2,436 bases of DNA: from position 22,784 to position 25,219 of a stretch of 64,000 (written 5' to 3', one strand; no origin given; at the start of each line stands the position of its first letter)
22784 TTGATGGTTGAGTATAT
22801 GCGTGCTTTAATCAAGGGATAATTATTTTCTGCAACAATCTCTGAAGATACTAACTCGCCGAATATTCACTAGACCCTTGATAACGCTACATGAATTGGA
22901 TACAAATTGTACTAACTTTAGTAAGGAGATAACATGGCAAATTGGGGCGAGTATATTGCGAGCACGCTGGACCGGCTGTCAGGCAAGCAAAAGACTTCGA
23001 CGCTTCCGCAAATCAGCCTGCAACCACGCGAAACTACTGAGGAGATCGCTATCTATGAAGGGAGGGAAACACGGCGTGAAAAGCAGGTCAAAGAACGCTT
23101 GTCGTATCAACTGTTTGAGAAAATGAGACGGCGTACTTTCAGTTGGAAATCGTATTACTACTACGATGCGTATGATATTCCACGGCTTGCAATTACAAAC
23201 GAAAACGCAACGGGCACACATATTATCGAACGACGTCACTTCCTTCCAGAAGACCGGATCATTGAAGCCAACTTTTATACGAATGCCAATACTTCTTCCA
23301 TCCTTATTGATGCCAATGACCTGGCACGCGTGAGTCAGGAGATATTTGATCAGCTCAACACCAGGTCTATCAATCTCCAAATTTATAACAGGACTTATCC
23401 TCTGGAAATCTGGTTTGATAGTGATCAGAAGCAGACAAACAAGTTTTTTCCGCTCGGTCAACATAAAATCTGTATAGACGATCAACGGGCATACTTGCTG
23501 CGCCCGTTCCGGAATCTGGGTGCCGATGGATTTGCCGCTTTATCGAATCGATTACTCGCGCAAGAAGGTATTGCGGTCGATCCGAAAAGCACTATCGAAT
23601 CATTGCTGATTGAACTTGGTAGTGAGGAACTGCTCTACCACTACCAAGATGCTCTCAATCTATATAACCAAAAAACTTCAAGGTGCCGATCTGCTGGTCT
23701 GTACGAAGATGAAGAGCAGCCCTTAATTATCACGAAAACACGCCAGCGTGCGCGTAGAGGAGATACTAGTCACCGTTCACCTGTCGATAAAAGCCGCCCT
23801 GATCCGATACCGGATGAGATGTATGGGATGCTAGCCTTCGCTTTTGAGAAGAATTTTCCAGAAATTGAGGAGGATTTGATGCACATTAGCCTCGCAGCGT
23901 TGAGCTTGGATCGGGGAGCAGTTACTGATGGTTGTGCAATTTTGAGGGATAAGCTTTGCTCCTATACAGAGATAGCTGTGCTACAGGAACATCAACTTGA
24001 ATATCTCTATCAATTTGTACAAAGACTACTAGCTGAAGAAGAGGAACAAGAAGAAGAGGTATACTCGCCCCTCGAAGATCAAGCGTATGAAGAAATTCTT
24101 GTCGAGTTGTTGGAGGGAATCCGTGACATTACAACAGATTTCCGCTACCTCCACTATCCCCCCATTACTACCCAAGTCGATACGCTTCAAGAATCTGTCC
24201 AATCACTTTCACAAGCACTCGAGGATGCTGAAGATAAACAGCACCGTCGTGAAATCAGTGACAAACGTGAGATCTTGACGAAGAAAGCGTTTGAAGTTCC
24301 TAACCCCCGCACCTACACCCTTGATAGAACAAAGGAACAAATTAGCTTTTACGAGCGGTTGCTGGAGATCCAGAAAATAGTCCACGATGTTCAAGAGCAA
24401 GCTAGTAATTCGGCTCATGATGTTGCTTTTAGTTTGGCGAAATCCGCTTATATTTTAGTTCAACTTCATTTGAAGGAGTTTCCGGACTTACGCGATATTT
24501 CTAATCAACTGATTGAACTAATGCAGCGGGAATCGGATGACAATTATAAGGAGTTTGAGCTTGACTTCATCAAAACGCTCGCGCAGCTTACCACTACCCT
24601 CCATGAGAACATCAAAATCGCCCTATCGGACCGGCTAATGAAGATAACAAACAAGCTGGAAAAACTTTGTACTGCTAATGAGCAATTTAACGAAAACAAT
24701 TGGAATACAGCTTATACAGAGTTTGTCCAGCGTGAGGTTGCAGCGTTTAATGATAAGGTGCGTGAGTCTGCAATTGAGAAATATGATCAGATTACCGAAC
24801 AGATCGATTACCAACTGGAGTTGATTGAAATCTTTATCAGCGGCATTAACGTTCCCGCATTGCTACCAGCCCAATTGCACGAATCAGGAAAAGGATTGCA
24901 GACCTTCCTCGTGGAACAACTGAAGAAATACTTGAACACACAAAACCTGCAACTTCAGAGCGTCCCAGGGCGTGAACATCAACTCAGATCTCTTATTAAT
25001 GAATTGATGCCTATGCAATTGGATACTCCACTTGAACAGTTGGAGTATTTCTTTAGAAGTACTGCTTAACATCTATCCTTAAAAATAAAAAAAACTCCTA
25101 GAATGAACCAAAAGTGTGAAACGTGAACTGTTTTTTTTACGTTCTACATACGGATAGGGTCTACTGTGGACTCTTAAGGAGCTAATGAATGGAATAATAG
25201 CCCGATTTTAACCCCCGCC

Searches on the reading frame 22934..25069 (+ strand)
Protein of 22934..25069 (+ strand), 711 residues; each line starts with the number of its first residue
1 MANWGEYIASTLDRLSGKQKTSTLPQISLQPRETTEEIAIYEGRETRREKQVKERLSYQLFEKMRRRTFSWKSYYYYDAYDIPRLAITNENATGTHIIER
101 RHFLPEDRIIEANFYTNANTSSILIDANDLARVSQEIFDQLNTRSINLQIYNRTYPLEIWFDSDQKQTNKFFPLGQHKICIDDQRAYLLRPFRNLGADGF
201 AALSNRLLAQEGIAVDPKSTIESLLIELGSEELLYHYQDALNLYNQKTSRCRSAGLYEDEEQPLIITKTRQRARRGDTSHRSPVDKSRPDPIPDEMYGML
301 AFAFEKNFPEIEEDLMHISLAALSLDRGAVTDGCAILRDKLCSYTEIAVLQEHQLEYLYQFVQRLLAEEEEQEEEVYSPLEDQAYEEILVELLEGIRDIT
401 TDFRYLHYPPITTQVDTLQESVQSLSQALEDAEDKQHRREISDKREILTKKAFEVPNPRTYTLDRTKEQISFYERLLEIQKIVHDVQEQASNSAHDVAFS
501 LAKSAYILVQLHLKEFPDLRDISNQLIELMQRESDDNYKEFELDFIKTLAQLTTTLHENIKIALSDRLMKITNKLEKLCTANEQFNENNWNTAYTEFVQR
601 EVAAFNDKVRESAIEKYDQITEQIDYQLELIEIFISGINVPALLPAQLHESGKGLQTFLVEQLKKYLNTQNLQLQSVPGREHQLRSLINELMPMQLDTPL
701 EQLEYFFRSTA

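Call 7: search_protein_families(library=pfam, proteins=[window:22934-25069:+], max_evalue=1)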
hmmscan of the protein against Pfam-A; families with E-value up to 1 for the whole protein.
window:22934-25069:+ (711 aa): 2 families
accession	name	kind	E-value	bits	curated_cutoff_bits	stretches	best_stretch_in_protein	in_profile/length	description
PF15188.11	CCDC-167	-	0.051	14.3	27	1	411-452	2-44/84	Coiled-coil domain-containing protein 167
PF18052.6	Rx_N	-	0.83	10.2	27.7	0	413-440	25-52/93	Rx N-terminal domain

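Call 8: search_protein_families(library=padloc, proteins=[window:22934-25069:+], max_evalue=1)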
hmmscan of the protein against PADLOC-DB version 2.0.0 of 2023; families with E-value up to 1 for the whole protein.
window:22934-25069:+ (711 aa): 0 families

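Call 9: search_protein_families(library=ncbifam, proteins=[window:22934-25069:+], max_evalue=1)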
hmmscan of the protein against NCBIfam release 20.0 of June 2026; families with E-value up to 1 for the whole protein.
window:22934-25069:+ (711 aa): 0 families

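Call 10: find_encoding_contigs(protein=window:22934-25069:+, flank=10000, max_places=6)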
Protein window:22934-25069:+ (711 aa): no gene with exactly this product is on record in the collection.

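Call 16: find_homologous_proteins(query=window:22934-25069:+)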
Query window:22934-25069:+ (711 aa): 84 proteins with E <= 0.001 among 8000 candidates.
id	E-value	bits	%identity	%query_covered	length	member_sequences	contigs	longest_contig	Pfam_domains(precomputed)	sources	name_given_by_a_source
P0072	0.0e+0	1550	99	100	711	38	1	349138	-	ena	-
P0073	0.0e+0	1479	94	100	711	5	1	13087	-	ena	-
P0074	0.0e+0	1469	94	100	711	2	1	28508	-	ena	-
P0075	0.0e+0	1467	94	100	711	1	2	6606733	-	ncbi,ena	-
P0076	0.0e+0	1467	93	100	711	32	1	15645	-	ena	-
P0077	0.0e+0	1467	93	100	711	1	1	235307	-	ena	-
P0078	0.0e+0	1460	93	100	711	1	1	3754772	-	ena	-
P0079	0.0e+0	1456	93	100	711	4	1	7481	-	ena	-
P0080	0.0e+0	1454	92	100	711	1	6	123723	-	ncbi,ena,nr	ncbi:hypothetical protein J4G02_01245 [Candidatus Poribacteria bacterium]|nr:hypothetical protein [C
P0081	0.0e+0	1452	92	100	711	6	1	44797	-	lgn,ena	-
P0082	0.0e+0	1452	92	100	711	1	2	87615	-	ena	-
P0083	0.0e+0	1452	93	100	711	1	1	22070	-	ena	-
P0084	0.0e+0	1449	92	100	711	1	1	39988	-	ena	-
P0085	0.0e+0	1449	92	100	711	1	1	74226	-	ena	-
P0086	0.0e+0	1447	92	100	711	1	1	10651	-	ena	-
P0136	7.2e-265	899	59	100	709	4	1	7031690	-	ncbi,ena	-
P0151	2.7e-191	656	47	100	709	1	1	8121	-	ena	-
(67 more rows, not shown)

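Call 18: find_encoding_contigs(protein=P0072, flank=6000, max_places=2)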
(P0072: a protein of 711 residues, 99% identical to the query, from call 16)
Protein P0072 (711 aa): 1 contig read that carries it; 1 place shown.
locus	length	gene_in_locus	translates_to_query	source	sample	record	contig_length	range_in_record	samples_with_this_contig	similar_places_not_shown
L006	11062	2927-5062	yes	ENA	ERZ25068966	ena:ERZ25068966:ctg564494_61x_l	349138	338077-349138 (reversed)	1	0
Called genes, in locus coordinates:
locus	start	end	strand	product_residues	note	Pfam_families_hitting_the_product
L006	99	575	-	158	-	PF00111:Fer2 (weak), PF01799:Fer2_2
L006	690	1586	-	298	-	PF00941:FAD_binding_5, PF03450:CO_deh_flav_C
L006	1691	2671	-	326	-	-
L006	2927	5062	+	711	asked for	-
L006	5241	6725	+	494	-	-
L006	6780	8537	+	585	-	PF00528:BPD_transp_1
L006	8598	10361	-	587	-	PF05833:NFACT_N, PF05670:NFACT-R_1, PF18297:NFACT-R_2 (weak)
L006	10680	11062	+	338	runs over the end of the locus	PF00497:SBP_bac_3, PF09084:NMT1 (faint)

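Call 19: find_encoding_contigs(protein=P0075, flank=6000, max_places=2)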
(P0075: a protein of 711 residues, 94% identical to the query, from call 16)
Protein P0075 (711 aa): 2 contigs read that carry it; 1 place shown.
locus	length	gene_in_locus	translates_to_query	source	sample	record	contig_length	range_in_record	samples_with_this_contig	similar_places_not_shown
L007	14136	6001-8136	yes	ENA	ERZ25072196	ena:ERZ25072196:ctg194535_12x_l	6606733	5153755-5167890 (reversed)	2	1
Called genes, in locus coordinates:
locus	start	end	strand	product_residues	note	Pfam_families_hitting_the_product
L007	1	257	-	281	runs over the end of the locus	-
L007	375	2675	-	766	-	PF01315:Ald_Xan_dh_C, PF02738:MoCoBD_1, PF20256:MoCoBD_2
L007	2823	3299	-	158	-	PF00111:Fer2 (weak), PF01799:Fer2_2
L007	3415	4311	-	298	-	PF00941:FAD_binding_5, PF03450:CO_deh_flav_C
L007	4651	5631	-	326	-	-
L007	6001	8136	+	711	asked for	-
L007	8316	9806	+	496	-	-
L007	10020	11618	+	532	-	PF00528:BPD_transp_1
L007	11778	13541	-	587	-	PF05833:NFACT_N, PF05670:NFACT-R_1, PF18297:NFACT-R_2 (weak)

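Call 20: find_encoding_contigs(protein=P0136, flank=8000, max_places=2)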
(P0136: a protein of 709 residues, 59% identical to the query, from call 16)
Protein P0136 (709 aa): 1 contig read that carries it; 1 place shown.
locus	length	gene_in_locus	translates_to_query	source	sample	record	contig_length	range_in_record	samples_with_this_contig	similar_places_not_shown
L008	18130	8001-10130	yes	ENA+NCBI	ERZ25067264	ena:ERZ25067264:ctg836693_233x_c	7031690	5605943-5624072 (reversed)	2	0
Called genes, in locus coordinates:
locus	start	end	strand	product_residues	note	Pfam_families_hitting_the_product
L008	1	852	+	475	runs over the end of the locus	PF06144:DNA_pol3_delta, PF21694:DNA_pol3_delta_C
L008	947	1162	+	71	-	-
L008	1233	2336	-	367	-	PF00092:VWA, PF13519:VWA_2 (weak)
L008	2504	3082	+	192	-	-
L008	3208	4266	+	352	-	PF13525:YfiO (weak), PF00255:GSHPx (weak), PF00578:AhpC-TSA, PF08534:Redoxin, PF00085:Thioredoxin, PF13098:Thioredoxin_2 (weak), PF13905:Thioredoxin_8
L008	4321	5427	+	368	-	PF00005:ABC_tran, PF02463:SMC_N (faint), PF17912:OB_MalK, PF08402:TOBE_2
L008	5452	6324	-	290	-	PF05721:PhyH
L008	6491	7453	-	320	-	-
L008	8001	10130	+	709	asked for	-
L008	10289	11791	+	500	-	-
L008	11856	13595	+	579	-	PF00528:BPD_transp_1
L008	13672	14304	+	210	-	PF13489:Methyltransf_23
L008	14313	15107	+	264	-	-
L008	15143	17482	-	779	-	PF00376:MerR, PF12728:HTH_17 (weak), PF13411:MerR_1, PF02384:N6_Mtase, PF01170:UPF0020, PF07669:Eco57I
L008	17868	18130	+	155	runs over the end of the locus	-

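Call 29: search_solved_structures(query=A2, max_evalue=10, show_alignments=1)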
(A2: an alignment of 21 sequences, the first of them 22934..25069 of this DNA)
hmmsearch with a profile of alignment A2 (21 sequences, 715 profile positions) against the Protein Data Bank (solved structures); distinct sequences matched with E-value up to 10: 4.
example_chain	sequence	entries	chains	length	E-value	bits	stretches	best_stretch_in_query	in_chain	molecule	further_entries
4tko_B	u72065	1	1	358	0.084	14.4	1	303-441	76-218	EmrA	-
8t1i_G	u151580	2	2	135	0.13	13.8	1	543-638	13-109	Mediator of RNA polymerase II transcription subunit 10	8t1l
1j9a_A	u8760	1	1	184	0.45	12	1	313-398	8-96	OLIGORIBONUCLEASE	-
7emf_J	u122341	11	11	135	0.62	11.5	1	543-638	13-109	Mediator of RNA polymerase II transcription subunit 10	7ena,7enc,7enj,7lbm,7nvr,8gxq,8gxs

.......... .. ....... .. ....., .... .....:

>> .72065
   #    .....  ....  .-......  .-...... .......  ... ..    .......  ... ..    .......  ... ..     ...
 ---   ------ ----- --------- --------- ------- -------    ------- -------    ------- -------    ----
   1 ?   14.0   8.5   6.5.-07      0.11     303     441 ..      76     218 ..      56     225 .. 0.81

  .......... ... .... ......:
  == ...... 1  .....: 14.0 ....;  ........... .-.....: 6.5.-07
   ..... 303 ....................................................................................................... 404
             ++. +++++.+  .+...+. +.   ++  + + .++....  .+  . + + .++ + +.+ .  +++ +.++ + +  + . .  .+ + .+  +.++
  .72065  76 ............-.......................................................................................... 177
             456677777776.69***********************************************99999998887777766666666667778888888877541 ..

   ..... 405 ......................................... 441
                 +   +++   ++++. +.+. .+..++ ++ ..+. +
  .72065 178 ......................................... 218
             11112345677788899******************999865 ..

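Call 52: predict_structure(alignment_id=A2)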
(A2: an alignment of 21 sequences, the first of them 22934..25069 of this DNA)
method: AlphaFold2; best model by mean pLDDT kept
length: 711 residues; sequences in the alignment: 21
mean_pLDDT: 67.3   pTM: 0.50
mean pLDDT of the five models: 67.3, 64.0, 63.4, 62.4, 60.2
residues with pLDDT >= 90: 139; 70-90: 243; 50-70: 109; < 50: 220
segments of 3 or more residues with pLDDT < 50: 18-45, 66-103, 191-198, 221-288, 371-379, 451-468, 652-657, 674-711
pLDDT, mean of each block of 10 residues (from residue 1): 80 65 29 27 48 60 48 45 43 30 59 76 81 81 81 75 58 73 72 45 60 56 45 44 42 26 28 30 38 81 86 83 73 89 90 83 73 43 77 91 89 91 89 81 72 37 43 85 90 92 94 89 93 84 94 95 95 95 88 93 94 90 88 78 58 48 56 46 40 41 40 34
secondary structure, 60 per line:
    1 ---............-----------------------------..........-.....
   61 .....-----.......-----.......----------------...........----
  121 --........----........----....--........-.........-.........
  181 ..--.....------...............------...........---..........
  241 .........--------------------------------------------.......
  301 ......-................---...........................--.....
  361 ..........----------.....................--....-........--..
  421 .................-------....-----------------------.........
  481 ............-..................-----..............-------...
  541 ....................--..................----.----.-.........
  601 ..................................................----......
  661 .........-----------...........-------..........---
elements in order (helices of 4 or more, strands of 3 or more residues): H4-15 H45-54 H56-65 E71-77 E83-89 E109-116 E123-126 H127-130 H135-142 E147-150 E153-160 H162-170 E172-182 E185-189 H196-210 H217-227 H231-249 H294-306 H308-323 H327-353 H356-370 H381-401 H404-407 H409-416 H419-437 H445-448 H472-492 H494-511 H517-530 H538-560 H563-580 H592-650 H655-669 H681-691 H699-708

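Call 76: search_protein_representatives(alignment_id=A2)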
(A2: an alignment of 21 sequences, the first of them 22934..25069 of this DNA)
Query: 21 sequences, 715 profile positions. Proteins with E-value up to 0.001 (for the whole library): 12; up to 1e-10: 9; up to 1e-30: 7. The best 12 are listed.
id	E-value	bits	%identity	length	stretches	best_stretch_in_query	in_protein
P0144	0.0e+00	1151.5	-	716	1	1-713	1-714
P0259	1.1e-89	318.2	-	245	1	136-332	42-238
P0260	1.2e-72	261.8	-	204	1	512-714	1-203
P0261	4.4e-65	236.9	-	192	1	494-673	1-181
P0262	4.9e-47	177.2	-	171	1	338-472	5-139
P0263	1.3e-39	152.6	-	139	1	64-150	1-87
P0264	1.1e-32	129.8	-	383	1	376-467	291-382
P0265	1.3e-26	109.6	-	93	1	448-524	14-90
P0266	5.4e-15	71.3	-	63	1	1-57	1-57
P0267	3.2e-09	52.2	-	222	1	534-603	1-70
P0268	1.0e-06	43.9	-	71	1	1-45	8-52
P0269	2.0e-05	39.7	-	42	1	1-33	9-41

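Call 78: search_protein_families(library=phrogs, proteins=[window:22934-25069:+], max_evalue=0.1)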
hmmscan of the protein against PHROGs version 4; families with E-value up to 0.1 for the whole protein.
window:22934-25069:+ (711 aa): 3 families
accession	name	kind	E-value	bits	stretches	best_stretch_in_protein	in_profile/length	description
phrog_9937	-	unknown function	0.03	15.5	0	570-607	35-72/75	-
phrog_7650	-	unknown function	0.062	14.3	0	396-450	13-68/126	-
phrog_5131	-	DNA, RNA and nucleotide metabolism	0.096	12.9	0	474-609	218-346/357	thymidylate synthase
